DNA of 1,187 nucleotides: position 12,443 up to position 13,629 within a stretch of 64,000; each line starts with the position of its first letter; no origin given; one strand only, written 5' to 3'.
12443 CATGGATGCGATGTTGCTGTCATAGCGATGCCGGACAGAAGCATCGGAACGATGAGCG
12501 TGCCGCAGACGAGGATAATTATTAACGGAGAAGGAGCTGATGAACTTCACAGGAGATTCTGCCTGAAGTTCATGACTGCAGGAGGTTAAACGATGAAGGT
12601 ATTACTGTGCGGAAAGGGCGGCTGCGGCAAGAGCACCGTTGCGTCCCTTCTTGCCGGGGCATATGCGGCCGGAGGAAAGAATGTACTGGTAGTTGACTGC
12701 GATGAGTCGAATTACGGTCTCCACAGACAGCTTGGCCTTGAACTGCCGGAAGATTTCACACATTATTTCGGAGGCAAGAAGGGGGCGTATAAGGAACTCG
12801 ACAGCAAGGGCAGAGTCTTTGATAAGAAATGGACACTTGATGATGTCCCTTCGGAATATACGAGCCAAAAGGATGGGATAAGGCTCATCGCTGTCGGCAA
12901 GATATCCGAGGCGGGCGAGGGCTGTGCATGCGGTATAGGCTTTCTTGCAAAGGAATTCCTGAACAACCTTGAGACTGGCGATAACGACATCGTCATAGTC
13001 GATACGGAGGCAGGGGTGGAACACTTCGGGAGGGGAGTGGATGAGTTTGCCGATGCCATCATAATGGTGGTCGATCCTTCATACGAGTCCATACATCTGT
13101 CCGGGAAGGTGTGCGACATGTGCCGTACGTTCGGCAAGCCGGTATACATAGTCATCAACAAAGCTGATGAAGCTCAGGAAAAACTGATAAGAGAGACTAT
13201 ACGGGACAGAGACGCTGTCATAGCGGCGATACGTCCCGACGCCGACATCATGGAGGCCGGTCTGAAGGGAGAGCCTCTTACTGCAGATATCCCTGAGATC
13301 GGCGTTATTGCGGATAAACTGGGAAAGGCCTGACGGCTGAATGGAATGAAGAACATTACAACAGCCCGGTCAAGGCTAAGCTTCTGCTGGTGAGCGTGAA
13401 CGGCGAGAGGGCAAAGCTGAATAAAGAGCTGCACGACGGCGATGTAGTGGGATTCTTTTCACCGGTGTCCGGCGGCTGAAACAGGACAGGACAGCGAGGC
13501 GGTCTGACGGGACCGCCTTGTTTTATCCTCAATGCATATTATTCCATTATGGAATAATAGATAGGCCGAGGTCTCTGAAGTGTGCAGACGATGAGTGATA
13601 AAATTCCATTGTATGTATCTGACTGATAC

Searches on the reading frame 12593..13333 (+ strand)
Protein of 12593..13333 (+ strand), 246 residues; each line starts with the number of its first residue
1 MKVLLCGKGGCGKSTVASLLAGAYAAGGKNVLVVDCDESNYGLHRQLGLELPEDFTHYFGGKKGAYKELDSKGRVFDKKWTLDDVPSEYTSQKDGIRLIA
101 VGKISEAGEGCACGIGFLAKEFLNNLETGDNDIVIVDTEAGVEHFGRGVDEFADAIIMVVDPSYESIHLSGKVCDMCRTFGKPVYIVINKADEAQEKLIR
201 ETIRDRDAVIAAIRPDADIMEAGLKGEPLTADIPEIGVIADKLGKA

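Call 3: search_protein_families(library=pfam, proteins=[window:12593-13333:+], max_evalue=0.1)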
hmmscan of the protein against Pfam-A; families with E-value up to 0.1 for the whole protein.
window:12593-13333:+ (246 aa): 33 families (the best 25 are shown)
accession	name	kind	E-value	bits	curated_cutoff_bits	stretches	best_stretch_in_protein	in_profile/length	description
PF01656.29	CbiA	-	5.1e-12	46.3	25.4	1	7-229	6-125/125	CobQ/CobB/MinD/ParA nucleotide binding domain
PF10609.15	ParA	-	2.9e-08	33.9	27.1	1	4-188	8-171/246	NUBPL iron-transfer P-loop NTPase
PF00142.24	Fer4_NifH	-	3.3e-07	30.5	25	1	2-222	2-217/271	4Fe-4S iron sulfur cluster binding proteins, NifH/frxC family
PF13614.12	AAA_31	-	2.6e-06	27.9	27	1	8-39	10-41/177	AAA domain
PF09140.17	MipZ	-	1.7e-05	24.7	20.7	1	5-47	6-48/262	ATPase MipZ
PF13481.12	AAA_25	-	6.5e-05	23.1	27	1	3-47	36-91/195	AAA domain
PF02374.21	ArsA_ATPase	-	0.00023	20.9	24.3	1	3-37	4-38/305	Anion-transporting ATPase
PF06564.18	CBP_BcsQ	-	0.0003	20.8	21.3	1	8-60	10-57/234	Cellulose biosynthesis protein BcsQ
PF16575.11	CLP1_P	-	0.00047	20.5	26.6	1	7-37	1-31/188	mRNA cleavage and polyadenylation factor CLP1 P-loop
PF13479.12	AAA_24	-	0.00054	20.3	27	1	2-40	4-34/195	AAA domain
PF02254.24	TrkA_N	-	0.00098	19.9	23.8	0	4-48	2-41/116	TrkA-N domain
PF01926.29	MMR_HSR1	-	0.00099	19.6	21.9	0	127-190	42-113/113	50S ribosome-binding GTPase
PF00448.28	SRP54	-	0.001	19.2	22.7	1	3-47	4-48/196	SRP54-type protein, GTPase domain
PF01583.26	APS_kinase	-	0.0014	19.1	21.1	1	3-50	5-52/152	Adenylylsulphate kinase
PF00009.33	GTP_EFTU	-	0.0018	18.4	26.5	1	128-203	66-143/188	Elongation factor Tu GTP binding domain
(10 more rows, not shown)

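Call 6: find_encoding_contigs(protein=window:12593-13333:+, flank=6000, max_places=10)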
Protein window:12593-13333:+ (246 aa): no gene with exactly this product is on record in the collection.

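Call 42: search_protein_families(library=ncbifam, proteins=[window:12593-13333:+], max_evalue=0.01)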
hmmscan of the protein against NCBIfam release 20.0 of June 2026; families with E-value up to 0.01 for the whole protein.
window:12593-13333:+ (246 aa): 33 families (the best 25 are shown)
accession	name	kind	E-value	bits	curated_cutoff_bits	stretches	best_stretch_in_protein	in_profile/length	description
TIGR01969.1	minD_arch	subfamily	9.9e-14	51.1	201.75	2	128-234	106-215/251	cell division ATPase MinD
NF041546.1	ParA_partition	equivalog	1.2e-12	47.8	180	2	5-38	5-38/203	ParA family partition ATPase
TIGR03371.1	cellulose_yhjQ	equivalog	1.3e-09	37.9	157.85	1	8-51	10-52/246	cellulose biosynthesis protein BcsQ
TIGR01968.1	minD_bact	equivalog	1.5e-09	37.6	212.9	2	3-50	5-52/261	septum site-determining protein MinD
NF033200.1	F430_CfbC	exception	5.9e-09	35.7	402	1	2-38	2-38/260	Ni-sirohydrochlorin a,c-diamide reductive cyclase ATP-dependent reductase subunit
NF009702.0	PRK13231.1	equivalog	3.1e-08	33.1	427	1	2-40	4-41/264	nitrogenase reductase-like protein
NF041136.1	MrpORP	equivalog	1.7e-07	30.9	450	1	3-49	9-55/365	iron-sulfur cluster carrier protein MrpORP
NF009701.0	PRK13230.1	subfamily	2.6e-07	30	350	1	2-182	3-183/291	nitrogenase reductase-like protein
TIGR03815.1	CpaE_hom_Actino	equivalog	3.3e-07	29.8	154.45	1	6-188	118-280/340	septum site-determining protein Ssd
NF053622.1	ATPseBagAMYCTU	equivalog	3.9e-07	29.8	400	1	5-38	12-45/325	ATPase BagA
NF047398.1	AAA_KGGVGR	domain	2.3e-06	28.1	90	1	8-144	11-155/190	KGGVGR-motif variant AAA ATPase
NF008079.0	PRK10818.1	equivalog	2.8e-06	26.9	508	0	3-43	6-46/270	septum site-determining protein MinD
NF053621.1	ATPseBagBMYCTU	equivalog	6e-06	25.6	521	1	3-139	15-149/371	ATPase BagB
NF041417.1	ArsA_halo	exception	7.7e-06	24.9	800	1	4-139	337-470/617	arsenical pump-driving ATPase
TIGR01281.1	DPOR_bchL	equivalog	3.1e-05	23.5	345.15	1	3-38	3-38/268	ferredoxin:protochlorophyllide reductase (ATP-dependent) iron-sulfur ATP-binding protein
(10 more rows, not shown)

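Call 74: search_protein_representatives(protein=window:12593-13330:+)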
Query: 246 residues. Proteins with E-value up to 0.001 (for the whole library): 1988; up to 1e-10: 622; up to 1e-30: 105. The best 150 are listed.
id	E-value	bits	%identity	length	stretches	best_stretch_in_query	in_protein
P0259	7.7e-71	254.7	54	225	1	19-243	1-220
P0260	2.5e-64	233.4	48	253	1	1-236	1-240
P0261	8.4e-60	218.6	52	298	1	1-183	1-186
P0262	1.1e-58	214.9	44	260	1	1-237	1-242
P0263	7.1e-58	212.2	45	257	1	1-237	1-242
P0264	4.1e-55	203.2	58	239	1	1-173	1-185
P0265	1.6e-54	201.3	54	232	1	1-170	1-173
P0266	8.2e-54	199.0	62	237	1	1-152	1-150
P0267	2.3e-53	197.5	44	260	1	1-233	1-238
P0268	1.0e-52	195.3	45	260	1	1-238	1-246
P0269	1.1e-52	195.3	50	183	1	75-243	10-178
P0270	1.8e-52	194.6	50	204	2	102-243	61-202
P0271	5.3e-52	193.0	49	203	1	1-191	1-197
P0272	1.8e-50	188.0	44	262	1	2-234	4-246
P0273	2.1e-50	187.8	45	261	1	1-239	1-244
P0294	3.2e-44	167.5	56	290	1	1-149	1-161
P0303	2.5e-43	164.6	41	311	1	2-229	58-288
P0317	3.3e-40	154.4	45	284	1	1-196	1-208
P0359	5.0e-33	130.9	61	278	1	1-116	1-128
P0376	1.0e-27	113.5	37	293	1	1-172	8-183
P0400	5.2e-25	104.6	42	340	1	91-232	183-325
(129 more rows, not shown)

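Call 75: search_protein_families(library=pfam, proteins=[P0261, P0294, P0317, P0376, P0359, P0400, P0303], max_evalue=0.001)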
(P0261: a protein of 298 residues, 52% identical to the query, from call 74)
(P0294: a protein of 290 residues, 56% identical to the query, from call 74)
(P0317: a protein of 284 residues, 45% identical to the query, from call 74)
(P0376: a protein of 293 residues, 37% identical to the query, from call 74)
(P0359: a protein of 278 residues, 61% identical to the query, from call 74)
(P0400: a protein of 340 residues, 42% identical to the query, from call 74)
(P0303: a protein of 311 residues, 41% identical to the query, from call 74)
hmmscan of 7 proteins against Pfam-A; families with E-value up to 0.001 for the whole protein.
P0261 (298 aa): 9 families
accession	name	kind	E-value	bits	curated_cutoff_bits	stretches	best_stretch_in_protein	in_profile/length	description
PF01656.29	CbiA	-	2.3e-09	37.7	25.4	1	4-137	3-54/125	CobQ/CobB/MinD/ParA nucleotide binding domain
PF13614.12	AAA_31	-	1e-07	32.5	27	1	7-38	9-40/177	AAA domain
PF10609.15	ParA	-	1.2e-07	31.8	27.1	1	5-50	9-54/246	NUBPL iron-transfer P-loop NTPase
PF00142.24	Fer4_NifH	-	2.5e-07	30.9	25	1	1-41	1-41/271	4Fe-4S iron sulfur cluster binding proteins, NifH/frxC family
PF02374.21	ArsA_ATPase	-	4.1e-05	23.4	24.3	1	3-37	4-38/305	Anion-transporting ATPase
PF01583.26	APS_kinase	-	0.00015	22.2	21.1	1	3-50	5-52/152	Adenylylsulphate kinase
PF09140.17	MipZ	-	0.00015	21.6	20.7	1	7-48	8-49/262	ATPase MipZ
PF06564.18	CBP_BcsQ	-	0.00043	20.3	21.3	1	8-40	10-42/234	Cellulose biosynthesis protein BcsQ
PF01935.23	DUF87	-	0.00046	20.8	23.2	1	2-37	25-61/220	Helicase HerA, central domain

P0294 (290 aa): 6 families
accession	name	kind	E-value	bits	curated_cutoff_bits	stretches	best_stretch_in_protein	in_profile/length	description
PF01656.29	CbiA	-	2.7e-07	31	25.4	1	6-39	5-38/125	CobQ/CobB/MinD/ParA nucleotide binding domain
PF10609.15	ParA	-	5.7e-07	29.7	27.1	1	5-50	9-54/246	NUBPL iron-transfer P-loop NTPase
PF13614.12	AAA_31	-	5.2e-06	27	27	1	7-38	9-40/177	AAA domain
PF00142.24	Fer4_NifH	-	8e-06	26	25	1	1-37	1-37/271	4Fe-4S iron sulfur cluster binding proteins, NifH/frxC family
PF02374.21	ArsA_ATPase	-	4.3e-05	23.3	24.3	1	3-37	4-38/305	Anion-transporting ATPase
PF01583.26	APS_kinase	-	0.00028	21.4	21.1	1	3-50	5-52/152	Adenylylsulphate kinase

P0317 (284 aa): 10 families
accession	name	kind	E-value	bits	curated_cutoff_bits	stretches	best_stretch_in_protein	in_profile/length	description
PF01656.29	CbiA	-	5.4e-11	43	25.4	1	6-207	5-87/125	CobQ/CobB/MinD/ParA nucleotide binding domain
PF10609.15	ParA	-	2.8e-08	33.9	27.1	1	5-51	9-55/246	NUBPL iron-transfer P-loop NTPase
PF00142.24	Fer4_NifH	-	2.6e-07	30.8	25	1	1-40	1-40/271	4Fe-4S iron sulfur cluster binding proteins, NifH/frxC family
PF13614.12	AAA_31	-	3.1e-07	30.9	27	1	7-38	9-40/177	AAA domain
PF02374.21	ArsA_ATPase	-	5.7e-05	22.9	24.3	1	3-37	4-38/305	Anion-transporting ATPase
PF01583.26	APS_kinase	-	7.2e-05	23.3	21.1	1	3-51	5-53/152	Adenylylsulphate kinase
PF03308.22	MeaB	-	0.00016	21.2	23.1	1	2-39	35-72/273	Methylmalonyl Co-A mutase-associated GTPase MeaB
PF01935.23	DUF87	-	0.00021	21.9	23.2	1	3-36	26-60/220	Helicase HerA, central domain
PF16575.11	CLP1_P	-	0.00024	21.4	26.6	1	7-37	1-31/188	mRNA cleavage and polyadenylation factor CLP1 P-loop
PF06564.18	CBP_BcsQ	-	0.0006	19.8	21.3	0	7-40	8-42/234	Cellulose biosynthesis protein BcsQ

P0376 (293 aa): 9 families
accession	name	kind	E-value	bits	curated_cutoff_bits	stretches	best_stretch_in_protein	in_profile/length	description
PF01656.29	CbiA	-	4.2e-15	56.2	25.4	1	11-270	3-124/125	CobQ/CobB/MinD/ParA nucleotide binding domain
PF10609.15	ParA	-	3.4e-10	40.2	27.1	1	10-59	7-56/246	NUBPL iron-transfer P-loop NTPase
PF01583.26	APS_kinase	-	3.8e-05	24.2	21.1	1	7-59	2-54/152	Adenylylsulphate kinase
PF00142.24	Fer4_NifH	-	0.00015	21.8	25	0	9-53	2-46/271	4Fe-4S iron sulfur cluster binding proteins, NifH/frxC family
PF03308.22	MeaB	-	0.00027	20.5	23.1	1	8-48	34-74/273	Methylmalonyl Co-A mutase-associated GTPase MeaB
PF13614.12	AAA_31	-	0.00042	20.8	27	1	14-46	9-41/177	AAA domain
PF01935.23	DUF87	-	0.00062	20.4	23.2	0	9-43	25-60/220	Helicase HerA, central domain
PF02374.21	ArsA_ATPase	-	0.00077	19.2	24.3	0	10-46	4-40/305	Anion-transporting ATPase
PF03029.23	ATP_bind_1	-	0.00085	19.6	27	0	12-47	1-36/240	Conserved hypothetical ATP binding protein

P0359 (278 aa): 8 families
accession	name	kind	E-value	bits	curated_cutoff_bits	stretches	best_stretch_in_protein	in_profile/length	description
PF01381.28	HTH_3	-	6.4e-10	39.4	23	1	133-186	3-55/55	Helix-turn-helix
PF12844.13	HTH_19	-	7.8e-09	35.8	30.2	1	129-187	2-59/64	Helix-turn-helix domain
PF13443.12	HTH_26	-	2e-08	34.8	22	1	130-184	1-55/63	Cro/C1-type HTH DNA-binding domain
PF10609.15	ParA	-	2.8e-05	24.1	27.1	1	5-50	9-54/246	NUBPL iron-transfer P-loop NTPase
PF01656.29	CbiA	-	3.6e-05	24.2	25.4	1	6-39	5-38/125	CobQ/CobB/MinD/ParA nucleotide binding domain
PF13614.12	AAA_31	-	0.00015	22.2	27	1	7-38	9-40/177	AAA domain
PF00142.24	Fer4_NifH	-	0.00018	21.6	25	1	1-37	1-37/271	4Fe-4S iron sulfur cluster binding proteins, NifH/frxC family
PF13413.12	HTH_25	-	0.00065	19.9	24.6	0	131-169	2-40/62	Helix-turn-helix domain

P0400 (340 aa): 1 family
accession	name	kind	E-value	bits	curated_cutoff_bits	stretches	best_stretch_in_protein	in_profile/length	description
PF01497.23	Peripla_BP_2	-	2.7e-15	56.9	27.5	1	65-185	1-110/235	Periplasmic binding protein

P0303 (311 aa): 9 families
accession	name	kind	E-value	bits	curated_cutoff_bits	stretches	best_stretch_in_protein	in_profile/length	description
PF10609.15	ParA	-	7.9e-12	45.6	27.1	1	61-108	9-56/246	NUBPL iron-transfer P-loop NTPase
PF01656.29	CbiA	-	3e-11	43.8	25.4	1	61-286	4-123/125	CobQ/CobB/MinD/ParA nucleotide binding domain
PF13614.12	AAA_31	-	1.5e-06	28.7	27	1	60-145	5-88/177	AAA domain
PF02374.21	ArsA_ATPase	-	6.2e-06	26.1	24.3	1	59-93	4-38/305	Anion-transporting ATPase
PF01583.26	APS_kinase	-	1.9e-05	25.2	21.1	1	59-108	5-54/152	Adenylylsulphate kinase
PF00142.24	Fer4_NifH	-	4.8e-05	23.4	25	1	58-93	2-37/271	4Fe-4S iron sulfur cluster binding proteins, NifH/frxC family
PF03308.22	MeaB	-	0.00047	19.7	23.1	1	55-97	32-74/273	Methylmalonyl Co-A mutase-associated GTPase MeaB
PF09140.17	MipZ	-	0.00049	19.9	20.7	0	64-103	9-48/262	ATPase MipZ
PF01935.23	DUF87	-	0.00052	20.6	23.2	0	58-92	25-60/220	Helicase HerA, central domain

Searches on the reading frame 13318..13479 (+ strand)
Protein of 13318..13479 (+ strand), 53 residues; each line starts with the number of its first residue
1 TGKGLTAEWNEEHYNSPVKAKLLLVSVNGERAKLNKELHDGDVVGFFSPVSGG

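Call 3: search_protein_families(library=pfam, proteins=[window:13318-13479:+], max_evalue=0.1)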
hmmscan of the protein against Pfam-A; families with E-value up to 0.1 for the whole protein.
window:13318-13479:+ (53 aa): 3 families
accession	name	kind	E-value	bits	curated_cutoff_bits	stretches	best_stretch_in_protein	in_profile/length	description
PF02597.26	ThiS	-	2.4e-07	31.6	22.5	1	17-53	38-76/76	ThiS family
PF02824.27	TGS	-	0.0029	18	22.2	1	20-45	32-57/60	TGS domain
PF01479.30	S4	-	0.015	15.5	22.8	1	25-44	28-48/48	S4 domain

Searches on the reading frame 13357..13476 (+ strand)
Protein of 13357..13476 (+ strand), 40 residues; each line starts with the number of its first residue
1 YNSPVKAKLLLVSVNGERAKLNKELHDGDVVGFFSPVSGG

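Call 15: find_homologous_proteins(query=window:13357-13476:+, max_evalue=1)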
Query seq(40 aa) (40 aa): 9 proteins with E <= 1 among 9 candidates.
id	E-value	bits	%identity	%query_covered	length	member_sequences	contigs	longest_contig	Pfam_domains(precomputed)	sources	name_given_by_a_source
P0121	8.3e-12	61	84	95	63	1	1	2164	PF02597.27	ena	-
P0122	1.4e-11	60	79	95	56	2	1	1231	PF02597.27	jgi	jgi:molybdopterin converting factor small subunit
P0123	2.8e-11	59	86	93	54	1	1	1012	PF02597.27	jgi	jgi:molybdopterin converting factor small subunit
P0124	4.1e-11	59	82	95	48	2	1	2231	PF02597.27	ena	-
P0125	1.4e-10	57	78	93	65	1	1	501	PF02597.27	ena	-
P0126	5.0e-10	55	76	93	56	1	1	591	PF02824.28,PF02597.27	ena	-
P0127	1.1e-9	54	81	93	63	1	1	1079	PF02824.28,PF02597.27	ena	-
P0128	4.2e-7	46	74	95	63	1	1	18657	PF02824.28,PF02597.27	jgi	-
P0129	4.2e-6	43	81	78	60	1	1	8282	PF02597.27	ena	-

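Call 17: find_encoding_contigs(protein=P0121, flank=3000, max_places=3)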
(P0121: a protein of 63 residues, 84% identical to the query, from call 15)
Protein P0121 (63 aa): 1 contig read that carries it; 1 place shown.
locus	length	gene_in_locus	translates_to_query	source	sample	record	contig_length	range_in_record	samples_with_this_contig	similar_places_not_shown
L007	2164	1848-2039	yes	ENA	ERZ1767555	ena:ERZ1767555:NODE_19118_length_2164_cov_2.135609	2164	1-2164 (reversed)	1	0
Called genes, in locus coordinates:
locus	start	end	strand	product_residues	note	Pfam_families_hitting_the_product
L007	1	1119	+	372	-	?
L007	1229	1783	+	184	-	PF07992:Pyr_redox_2, PF13738:Pyr_redox_3, PF00070:Pyr_redox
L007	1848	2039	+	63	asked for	PF02597:ThiS (weak)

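Call 18: find_encoding_contigs(protein=P0125, flank=3000, max_places=3)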
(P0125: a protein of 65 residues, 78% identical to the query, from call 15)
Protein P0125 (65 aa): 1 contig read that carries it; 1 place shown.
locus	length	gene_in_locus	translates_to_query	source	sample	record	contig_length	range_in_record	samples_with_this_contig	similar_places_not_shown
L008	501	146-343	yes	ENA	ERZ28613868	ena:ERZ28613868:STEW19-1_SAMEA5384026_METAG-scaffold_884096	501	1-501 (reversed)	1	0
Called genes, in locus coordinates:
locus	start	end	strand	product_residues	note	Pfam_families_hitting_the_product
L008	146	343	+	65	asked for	PF02597:ThiS (weak)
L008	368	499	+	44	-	?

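Call 39: find_encoding_contigs(protein=P0123, flank=4000, max_places=6)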
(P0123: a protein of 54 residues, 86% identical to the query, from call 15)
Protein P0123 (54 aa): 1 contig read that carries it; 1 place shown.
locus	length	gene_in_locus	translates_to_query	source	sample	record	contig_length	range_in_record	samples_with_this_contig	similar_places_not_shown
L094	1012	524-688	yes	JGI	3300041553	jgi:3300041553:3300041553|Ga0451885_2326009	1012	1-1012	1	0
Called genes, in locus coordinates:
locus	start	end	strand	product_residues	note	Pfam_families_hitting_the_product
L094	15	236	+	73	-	PF01314:AFOR_C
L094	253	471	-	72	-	-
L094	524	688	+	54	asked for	PF02597:ThiS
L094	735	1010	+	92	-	?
